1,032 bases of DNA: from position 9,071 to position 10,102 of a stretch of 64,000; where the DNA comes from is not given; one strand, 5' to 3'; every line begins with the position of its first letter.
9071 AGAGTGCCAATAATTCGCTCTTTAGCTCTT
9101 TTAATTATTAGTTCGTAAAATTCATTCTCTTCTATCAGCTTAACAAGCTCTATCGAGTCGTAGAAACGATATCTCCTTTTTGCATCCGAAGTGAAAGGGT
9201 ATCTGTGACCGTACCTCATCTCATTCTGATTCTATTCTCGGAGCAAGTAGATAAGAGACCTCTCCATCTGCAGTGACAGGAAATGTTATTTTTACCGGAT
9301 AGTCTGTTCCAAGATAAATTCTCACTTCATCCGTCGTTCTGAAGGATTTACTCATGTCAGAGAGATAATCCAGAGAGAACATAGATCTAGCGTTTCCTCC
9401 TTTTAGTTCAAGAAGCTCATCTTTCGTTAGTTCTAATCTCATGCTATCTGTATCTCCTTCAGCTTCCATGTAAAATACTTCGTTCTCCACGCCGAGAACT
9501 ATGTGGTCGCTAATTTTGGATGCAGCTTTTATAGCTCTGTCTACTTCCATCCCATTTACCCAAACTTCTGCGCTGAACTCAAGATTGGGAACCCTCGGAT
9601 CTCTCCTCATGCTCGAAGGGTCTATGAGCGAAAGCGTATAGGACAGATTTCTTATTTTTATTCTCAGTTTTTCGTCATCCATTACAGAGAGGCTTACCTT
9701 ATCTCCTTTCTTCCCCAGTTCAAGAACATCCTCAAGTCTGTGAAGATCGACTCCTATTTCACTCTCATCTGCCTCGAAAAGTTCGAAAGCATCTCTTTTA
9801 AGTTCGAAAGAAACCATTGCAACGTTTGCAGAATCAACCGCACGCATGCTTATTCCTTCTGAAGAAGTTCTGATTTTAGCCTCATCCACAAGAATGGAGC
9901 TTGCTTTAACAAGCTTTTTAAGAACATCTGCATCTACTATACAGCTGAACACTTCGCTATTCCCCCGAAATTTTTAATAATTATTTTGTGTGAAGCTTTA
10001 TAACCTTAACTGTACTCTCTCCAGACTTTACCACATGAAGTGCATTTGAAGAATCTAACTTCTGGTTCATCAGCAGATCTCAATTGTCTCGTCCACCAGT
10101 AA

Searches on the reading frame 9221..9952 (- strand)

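Call 36: search_protein_families(library=pfam, proteins=[window:9221-9952:-], max_evalue=0.00001)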
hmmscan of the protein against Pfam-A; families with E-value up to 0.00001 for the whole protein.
window:9221-9952:- (243 aa): 2 families
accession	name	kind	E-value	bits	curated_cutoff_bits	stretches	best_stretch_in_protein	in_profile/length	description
PF00705.23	PCNA_N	-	2.4e-14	53.6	20.3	1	6-94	7-96/127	Proliferating cell nuclear antigen, N-terminal domain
PF02747.20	PCNA_C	-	8e-10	39.4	23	1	121-238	2-127/128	Proliferating cell nuclear antigen, C-terminal domain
